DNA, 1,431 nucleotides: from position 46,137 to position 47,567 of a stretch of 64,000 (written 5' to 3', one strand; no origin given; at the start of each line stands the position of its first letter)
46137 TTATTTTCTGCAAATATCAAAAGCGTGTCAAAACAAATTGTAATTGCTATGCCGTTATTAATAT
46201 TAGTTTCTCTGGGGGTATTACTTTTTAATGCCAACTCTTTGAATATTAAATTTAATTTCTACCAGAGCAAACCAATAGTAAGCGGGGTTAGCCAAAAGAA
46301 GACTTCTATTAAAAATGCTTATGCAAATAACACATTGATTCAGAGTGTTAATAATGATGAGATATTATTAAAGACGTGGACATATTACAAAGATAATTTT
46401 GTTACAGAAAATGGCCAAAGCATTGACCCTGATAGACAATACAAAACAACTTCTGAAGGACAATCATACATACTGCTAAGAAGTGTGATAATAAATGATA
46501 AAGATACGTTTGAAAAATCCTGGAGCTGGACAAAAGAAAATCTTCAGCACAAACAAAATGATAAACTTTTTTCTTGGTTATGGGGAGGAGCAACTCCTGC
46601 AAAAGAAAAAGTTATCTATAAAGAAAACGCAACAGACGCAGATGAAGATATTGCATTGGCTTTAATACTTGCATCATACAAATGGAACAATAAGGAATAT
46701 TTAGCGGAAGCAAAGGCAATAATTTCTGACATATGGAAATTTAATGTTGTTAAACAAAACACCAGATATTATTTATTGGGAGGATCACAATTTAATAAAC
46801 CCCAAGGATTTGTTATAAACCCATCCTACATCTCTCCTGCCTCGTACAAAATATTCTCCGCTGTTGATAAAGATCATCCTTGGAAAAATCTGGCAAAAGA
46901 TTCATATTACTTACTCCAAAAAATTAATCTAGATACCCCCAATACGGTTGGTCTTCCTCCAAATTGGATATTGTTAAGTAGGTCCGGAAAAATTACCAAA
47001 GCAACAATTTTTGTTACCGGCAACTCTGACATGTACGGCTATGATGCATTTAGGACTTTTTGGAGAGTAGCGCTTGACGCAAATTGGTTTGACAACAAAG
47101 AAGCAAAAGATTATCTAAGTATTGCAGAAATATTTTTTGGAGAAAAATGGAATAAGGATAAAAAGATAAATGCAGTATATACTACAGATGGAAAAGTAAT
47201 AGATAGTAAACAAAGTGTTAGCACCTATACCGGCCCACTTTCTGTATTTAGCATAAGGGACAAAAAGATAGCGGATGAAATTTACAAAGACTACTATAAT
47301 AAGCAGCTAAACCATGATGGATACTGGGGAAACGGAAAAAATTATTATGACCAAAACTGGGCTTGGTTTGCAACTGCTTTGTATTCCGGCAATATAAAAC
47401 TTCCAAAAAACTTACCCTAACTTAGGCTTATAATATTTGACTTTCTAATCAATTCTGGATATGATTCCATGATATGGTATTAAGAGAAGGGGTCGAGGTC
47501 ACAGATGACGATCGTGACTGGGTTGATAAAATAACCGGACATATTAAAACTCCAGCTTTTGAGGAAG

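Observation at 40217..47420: Duplicated cellulose-synthase-like GT2 genes, one fused in a single polypeptide to a GH8 endoglucanase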

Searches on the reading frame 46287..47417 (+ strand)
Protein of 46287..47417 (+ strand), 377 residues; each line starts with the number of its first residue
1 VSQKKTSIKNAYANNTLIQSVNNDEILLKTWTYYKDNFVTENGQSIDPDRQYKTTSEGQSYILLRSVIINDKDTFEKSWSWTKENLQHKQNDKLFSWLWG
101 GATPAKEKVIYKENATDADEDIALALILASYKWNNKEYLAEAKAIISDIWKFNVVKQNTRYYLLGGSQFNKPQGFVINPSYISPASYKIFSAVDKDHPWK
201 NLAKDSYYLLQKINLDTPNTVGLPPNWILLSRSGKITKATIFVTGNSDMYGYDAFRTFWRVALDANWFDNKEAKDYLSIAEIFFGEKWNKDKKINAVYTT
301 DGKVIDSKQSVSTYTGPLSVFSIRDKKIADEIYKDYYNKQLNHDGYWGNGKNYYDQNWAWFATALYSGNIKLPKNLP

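Call 18: search_solved_structures(query=window:46287-47417:+, max_evalue=0.001, show_alignments=5)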
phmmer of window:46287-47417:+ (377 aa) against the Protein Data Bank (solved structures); distinct sequences matched with E-value up to 0.001: 31.
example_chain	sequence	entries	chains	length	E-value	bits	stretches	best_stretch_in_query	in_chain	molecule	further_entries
1cem_A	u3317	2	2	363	9.6e-29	103.8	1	26-350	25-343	CELLULASE CELA (1,4-BETA-D-GLUCAN-GLUCANOHYDROLASE) | endoglucanase A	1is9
1kwf_A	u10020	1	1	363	5.9e-28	101.2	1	26-350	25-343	Endoglucanase A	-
5czl_A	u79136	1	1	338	9.3e-25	90.7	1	30-242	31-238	Glucanase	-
5gy3_A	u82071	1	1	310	1e-24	90.5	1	30-240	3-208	Glucanase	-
1wzz_A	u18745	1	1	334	2e-24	89.6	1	27-257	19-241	Probable endoglucanase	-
6vc5_A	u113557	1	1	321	3.3e-24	88.9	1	27-257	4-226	Endoglucanase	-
7f81_A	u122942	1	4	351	3.7e-21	78.8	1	30-263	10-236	Glucanase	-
4q2b_A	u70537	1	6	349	7.3e-21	77.8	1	30-263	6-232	Endo-1,4-beta-D-glucanase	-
7f82_A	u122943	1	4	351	2.8e-20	75.9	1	30-258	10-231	Glucanase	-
9b87_A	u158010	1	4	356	4.2e-20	75.3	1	30-259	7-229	Endoglucanase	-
3qxf_A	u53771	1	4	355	7e-20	74.6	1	30-259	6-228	Endoglucanase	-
3qxq_A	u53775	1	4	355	1.8e-19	73.3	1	30-259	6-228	Endoglucanase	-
5cd2_A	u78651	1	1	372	9.7e-17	64.3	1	30-229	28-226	Endo-1,4-D-glucanase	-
5xd0_A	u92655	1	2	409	4.6e-10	42.3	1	17-368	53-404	Glucanase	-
21xq_A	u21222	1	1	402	1.4e-09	40.7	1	50-268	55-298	Glycosyl hydrolase family 8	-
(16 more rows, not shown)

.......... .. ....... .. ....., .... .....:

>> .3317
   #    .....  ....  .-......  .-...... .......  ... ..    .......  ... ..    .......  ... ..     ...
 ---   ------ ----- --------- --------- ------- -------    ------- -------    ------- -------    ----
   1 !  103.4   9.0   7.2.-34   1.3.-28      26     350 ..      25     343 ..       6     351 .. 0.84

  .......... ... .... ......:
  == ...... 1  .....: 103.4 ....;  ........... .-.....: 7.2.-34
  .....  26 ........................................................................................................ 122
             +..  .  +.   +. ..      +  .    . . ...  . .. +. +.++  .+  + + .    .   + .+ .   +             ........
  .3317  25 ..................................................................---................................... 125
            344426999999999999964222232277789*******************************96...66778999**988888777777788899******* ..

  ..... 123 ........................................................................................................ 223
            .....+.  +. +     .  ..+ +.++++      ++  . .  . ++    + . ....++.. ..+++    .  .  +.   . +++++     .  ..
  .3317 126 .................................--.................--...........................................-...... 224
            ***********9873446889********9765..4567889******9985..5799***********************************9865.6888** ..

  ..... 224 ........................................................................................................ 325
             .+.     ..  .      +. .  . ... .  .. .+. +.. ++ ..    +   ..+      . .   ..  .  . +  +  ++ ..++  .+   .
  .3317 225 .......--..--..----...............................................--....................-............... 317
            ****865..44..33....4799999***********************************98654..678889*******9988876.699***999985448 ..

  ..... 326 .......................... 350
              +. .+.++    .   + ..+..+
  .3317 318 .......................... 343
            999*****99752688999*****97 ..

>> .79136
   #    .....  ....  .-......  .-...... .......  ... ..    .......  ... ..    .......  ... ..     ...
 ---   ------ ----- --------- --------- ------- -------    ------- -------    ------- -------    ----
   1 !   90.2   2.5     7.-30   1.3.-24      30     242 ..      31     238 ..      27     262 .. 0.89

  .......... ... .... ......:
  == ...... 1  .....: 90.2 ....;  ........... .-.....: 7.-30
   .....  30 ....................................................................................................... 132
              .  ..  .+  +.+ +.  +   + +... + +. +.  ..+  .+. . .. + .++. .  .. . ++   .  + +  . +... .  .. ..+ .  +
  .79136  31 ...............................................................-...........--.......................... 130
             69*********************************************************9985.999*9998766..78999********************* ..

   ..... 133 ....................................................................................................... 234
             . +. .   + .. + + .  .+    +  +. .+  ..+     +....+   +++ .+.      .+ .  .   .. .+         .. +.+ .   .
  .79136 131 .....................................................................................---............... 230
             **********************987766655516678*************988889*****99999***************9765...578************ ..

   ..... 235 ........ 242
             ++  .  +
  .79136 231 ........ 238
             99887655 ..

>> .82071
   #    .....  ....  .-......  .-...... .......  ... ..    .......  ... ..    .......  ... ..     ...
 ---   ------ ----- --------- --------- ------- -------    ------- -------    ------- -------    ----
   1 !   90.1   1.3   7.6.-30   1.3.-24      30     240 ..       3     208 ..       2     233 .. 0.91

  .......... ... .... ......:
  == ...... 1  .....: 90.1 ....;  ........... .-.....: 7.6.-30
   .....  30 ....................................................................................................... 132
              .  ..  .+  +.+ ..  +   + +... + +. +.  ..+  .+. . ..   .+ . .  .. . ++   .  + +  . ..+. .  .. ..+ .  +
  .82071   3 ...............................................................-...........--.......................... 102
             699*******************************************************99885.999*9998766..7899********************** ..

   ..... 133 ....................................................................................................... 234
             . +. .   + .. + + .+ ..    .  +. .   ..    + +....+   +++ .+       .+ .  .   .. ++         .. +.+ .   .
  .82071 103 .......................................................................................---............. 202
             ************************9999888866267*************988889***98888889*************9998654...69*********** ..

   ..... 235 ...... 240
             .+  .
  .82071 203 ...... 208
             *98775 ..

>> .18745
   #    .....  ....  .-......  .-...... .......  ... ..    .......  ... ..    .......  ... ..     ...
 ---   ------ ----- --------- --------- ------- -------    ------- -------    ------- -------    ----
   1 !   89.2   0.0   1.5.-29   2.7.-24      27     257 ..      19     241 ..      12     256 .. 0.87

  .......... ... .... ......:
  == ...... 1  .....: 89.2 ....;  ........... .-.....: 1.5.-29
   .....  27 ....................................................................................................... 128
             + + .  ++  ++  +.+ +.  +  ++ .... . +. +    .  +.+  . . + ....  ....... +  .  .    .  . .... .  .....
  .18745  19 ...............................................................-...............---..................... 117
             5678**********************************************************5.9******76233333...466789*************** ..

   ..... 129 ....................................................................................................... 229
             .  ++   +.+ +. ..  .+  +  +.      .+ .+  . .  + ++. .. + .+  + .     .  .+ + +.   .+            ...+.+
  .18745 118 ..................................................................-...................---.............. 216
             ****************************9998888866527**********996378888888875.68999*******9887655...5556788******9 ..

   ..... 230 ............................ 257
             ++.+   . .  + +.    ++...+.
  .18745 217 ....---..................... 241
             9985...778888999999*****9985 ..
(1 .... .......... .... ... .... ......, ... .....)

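Call 30: search_protein_representatives(protein=window:46287-47417:+)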
Query: 377 residues. Proteins with E-value up to 0.001 (for the whole library): 3469; up to 1e-10: 1969; up to 1e-30: 320. The best 150 are listed.
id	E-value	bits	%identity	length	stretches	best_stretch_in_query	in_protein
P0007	9.9e-155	531.7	63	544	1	3-376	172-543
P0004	1.3e-125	435.8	54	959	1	18-376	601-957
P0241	1.4e-110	386.3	52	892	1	21-375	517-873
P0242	1.1e-106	373.5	51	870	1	25-370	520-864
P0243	1.5e-96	340.2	47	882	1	26-368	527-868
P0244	7.2e-96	337.9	51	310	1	63-372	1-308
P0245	1.0e-91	324.3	45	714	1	26-369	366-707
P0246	2.8e-87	309.7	45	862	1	21-369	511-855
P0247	1.1e-85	304.4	45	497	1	27-371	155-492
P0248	7.2e-85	301.7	42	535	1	21-373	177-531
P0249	1.0e-83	297.9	43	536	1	18-370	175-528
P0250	4.3e-83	295.9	44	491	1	23-369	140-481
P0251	4.9e-82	292.4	44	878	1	26-370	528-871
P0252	5.7e-82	292.2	41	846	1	21-373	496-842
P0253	6.3e-81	288.8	45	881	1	19-368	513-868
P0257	6.3e-76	272.3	42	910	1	17-370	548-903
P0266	1.7e-71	257.7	42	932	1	20-370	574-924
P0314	3.9e-61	223.6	41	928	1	52-367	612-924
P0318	1.9e-60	221.3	37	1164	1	22-369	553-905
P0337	3.5e-55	204.0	39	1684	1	27-366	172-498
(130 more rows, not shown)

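Call 32: search_protein_families(library=pfam, proteins=[P0241, P0242, P0246, P0257, P0266, P0314, P0337, P0245, P0318, P0248], max_evalue=0.001)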
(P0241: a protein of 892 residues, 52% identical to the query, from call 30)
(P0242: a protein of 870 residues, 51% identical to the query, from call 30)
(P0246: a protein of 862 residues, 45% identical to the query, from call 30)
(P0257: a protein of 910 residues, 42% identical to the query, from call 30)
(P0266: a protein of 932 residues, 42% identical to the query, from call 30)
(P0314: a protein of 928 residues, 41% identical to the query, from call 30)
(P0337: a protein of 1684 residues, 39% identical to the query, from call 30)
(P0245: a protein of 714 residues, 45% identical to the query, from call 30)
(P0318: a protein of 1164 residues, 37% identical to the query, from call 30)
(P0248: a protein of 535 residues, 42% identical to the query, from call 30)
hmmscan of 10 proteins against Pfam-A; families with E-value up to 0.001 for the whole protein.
P0241 (892 aa): 3 families
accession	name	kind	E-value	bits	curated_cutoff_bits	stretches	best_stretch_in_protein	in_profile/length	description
PF01270.23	Glyco_hydro_8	-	3.2e-50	171.5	24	1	526-798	26-285/341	Glycosyl hydrolases family 8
PF13231.12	PMT_2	-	3e-13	50.7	26.1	1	66-225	1-152/160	Dolichyl-phosphate-mannose-protein mannosyltransferase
PF02366.24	PMT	-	1.1e-06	28.8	22.7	1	84-211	64-210/245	Dolichyl-phosphate-mannose-protein mannosyltransferase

P0242 (870 aa): 2 families
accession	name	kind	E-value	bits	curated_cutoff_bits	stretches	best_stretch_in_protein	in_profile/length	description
PF01270.23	Glyco_hydro_8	-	2.3e-43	149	24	1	528-781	30-272/341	Glycosyl hydrolases family 8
PF02366.24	PMT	-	9.5e-05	22.5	22.7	1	75-239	66-241/245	Dolichyl-phosphate-mannose-protein mannosyltransferase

P0246 (862 aa): 3 families
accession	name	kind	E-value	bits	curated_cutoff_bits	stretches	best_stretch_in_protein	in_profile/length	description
PF01270.23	Glyco_hydro_8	-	1.2e-40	140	24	1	520-771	27-269/341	Glycosyl hydrolases family 8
PF13231.12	PMT_2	-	6.6e-10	39.9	26.1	1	66-223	1-154/160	Dolichyl-phosphate-mannose-protein mannosyltransferase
PF02366.24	PMT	-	5e-08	33.2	22.7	1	85-214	74-212/245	Dolichyl-phosphate-mannose-protein mannosyltransferase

P0257 (910 aa): 3 families
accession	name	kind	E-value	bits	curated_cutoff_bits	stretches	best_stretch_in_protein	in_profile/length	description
PF01270.23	Glyco_hydro_8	-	6.5e-40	137.6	24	1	556-858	18-314/341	Glycosyl hydrolases family 8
PF13231.12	PMT_2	-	1.2e-10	42.2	26.1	1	73-211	1-134/160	Dolichyl-phosphate-mannose-protein mannosyltransferase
PF02366.24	PMT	-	2e-06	28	22.7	1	84-212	66-202/245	Dolichyl-phosphate-mannose-protein mannosyltransferase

P0266 (932 aa): 1 family
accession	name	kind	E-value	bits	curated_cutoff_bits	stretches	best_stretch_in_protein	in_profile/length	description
PF01270.23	Glyco_hydro_8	-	1.2e-42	146.7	24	1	577-885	18-314/341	Glycosyl hydrolases family 8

P0314 (928 aa): 1 family
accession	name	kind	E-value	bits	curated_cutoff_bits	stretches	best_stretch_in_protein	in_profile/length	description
PF01270.23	Glyco_hydro_8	-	2.5e-34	119.3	24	1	613-867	51-294/341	Glycosyl hydrolases family 8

P0337 (1684 aa): 17 families
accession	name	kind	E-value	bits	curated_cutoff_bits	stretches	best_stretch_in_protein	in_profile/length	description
PF01270.23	Glyco_hydro_8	-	4.5e-33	115.1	24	1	175-486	27-327/341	Glycosyl hydrolases family 8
PF13641.12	Glyco_tranf_2_3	-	9.5e-25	88.4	27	1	621-841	3-229/230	Glycosyltransferase like family 2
PF00535.33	Glycos_transf_2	-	1.1e-22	81.2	23.3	1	623-788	2-167/168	Glycosyl transferase family 2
PF13632.12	Glyco_trans_2_3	-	1.8e-20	74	27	1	699-908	2-183/198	Glycosyl transferase family group 2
PF14559.12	TPR_19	-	8.8e-13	48.8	25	2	1206-1259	5-58/68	Tetratricopeptide repeat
PF03552.20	Cellulose_synt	-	7.6e-11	41.7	24.7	1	793-905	419-536/722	Cellulose synthase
PF13428.12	TPR_14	-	9.2e-11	41.8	23.5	0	1230-1268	5-43/44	Tetratricopeptide repeat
PF07238.19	PilZ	-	2.5e-10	41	22.5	1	1034-1132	1-101/102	PilZ domain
PF13432.12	TPR_16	-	3e-10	40.8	32.7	1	1198-1259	3-64/65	Tetratricopeptide repeat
PF13506.12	Glyco_transf_21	-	1.3e-09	38.2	21.7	1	682-820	17-151/174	Glycosyl transferase family 21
PF13414.12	TPR_11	-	1.3e-09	38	26.8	1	1205-1240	7-42/42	TPR repeat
PF00515.34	TPR_1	-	4.6e-07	29.8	27.8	1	1195-1225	4-34/34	Tetratricopeptide repeat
PF07719.23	TPR_2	-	4.4e-06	26.8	27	0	1195-1225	4-34/34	Tetratricopeptide repeat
PF23914.1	TPR_CcmH_CycH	-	6.5e-06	26.5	42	0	1232-1331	56-155/158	Cytochrome c-type biogenesis protein H TPR domain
PF13181.12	TPR_8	-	0.0001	22.6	25.7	0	1195-1225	4-34/34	Tetratricopeptide repeat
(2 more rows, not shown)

P0245 (714 aa): 3 families
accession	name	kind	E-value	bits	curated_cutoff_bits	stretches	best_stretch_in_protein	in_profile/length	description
PF01270.23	Glyco_hydro_8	-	1.2e-48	166.3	24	1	369-680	26-315/341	Glycosyl hydrolases family 8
PF13231.12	PMT_2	-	4.4e-10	40.4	26.1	1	76-220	9-155/160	Dolichyl-phosphate-mannose-protein mannosyltransferase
PF02366.24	PMT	-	1.5e-05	25.1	22.7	1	88-197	82-199/245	Dolichyl-phosphate-mannose-protein mannosyltransferase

P0318 (1164 aa): 4 families
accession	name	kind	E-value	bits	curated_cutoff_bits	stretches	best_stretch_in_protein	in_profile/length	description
PF01270.23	Glyco_hydro_8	-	3.2e-41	141.9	24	1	561-804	27-258/341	Glycosyl hydrolases family 8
PF01476.26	LysM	-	5.6e-09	36.2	20.9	1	1115-1158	1-43/43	LysM domain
PF02366.24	PMT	-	9.7e-05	22.5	22.7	1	97-218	68-198/245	Dolichyl-phosphate-mannose-protein mannosyltransferase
PF23473.1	LysM3_LYK4_5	-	0.00036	21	29.3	0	1114-1152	4-41/48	LYK4/5 LysM3 domain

P0248 (535 aa): 1 family
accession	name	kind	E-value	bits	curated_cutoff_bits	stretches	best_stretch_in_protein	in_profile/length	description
PF01270.23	Glyco_hydro_8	-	4.3e-47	161.2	24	1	186-446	26-276/341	Glycosyl hydrolases family 8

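Call 68: find_encoding_contigs(protein=P0243, flank=8000, max_places=1)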
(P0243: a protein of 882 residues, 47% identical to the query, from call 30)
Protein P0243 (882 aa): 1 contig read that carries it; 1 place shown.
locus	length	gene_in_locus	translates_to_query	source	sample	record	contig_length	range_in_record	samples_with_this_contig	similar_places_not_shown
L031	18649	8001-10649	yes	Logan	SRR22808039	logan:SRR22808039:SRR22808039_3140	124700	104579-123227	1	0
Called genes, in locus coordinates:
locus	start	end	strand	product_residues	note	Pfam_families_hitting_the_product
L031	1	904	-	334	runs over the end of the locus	PF01073:3Beta_HSD, PF01370:Epimerase, PF02719:Polysacc_synt_2, PF04321:RmlD_sub_bind, PF05368:NmrA (faint), PF07993:NAD_binding_4, PF13460:NAD_binding_10, PF16363:GDP_Man_Dehyd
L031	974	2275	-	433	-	-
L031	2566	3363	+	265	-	PF01522:Polysacc_deac_1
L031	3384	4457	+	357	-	PF00535:Glycos_transf_2, PF13641:Glyco_tranf_2_3, PF01644:Chitin_synth_1 (faint), PF03142:Chitin_synth_2 (faint), PF13632:Glyco_trans_2_3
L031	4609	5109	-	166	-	PF04308:RNaseH_like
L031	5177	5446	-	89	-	-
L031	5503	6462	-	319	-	PF00188:CAP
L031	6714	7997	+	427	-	PF13506:Glyco_transf_21, PF13641:Glyco_tranf_2_3, PF00535:Glycos_transf_2, PF13632:Glyco_trans_2_3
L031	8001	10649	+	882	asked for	PF02366:PMT (weak), PF13231:PMT_2, PF01270:Glyco_hydro_8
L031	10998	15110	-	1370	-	PF07995:GSDH, PF00801:PKD, PF18911:PKD_4, PF07691:PA14, PF10528:GLEYA (faint), PF07691:PA14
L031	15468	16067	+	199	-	-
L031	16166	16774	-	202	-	PF04203:Sortase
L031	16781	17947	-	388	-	-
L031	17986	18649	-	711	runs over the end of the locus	?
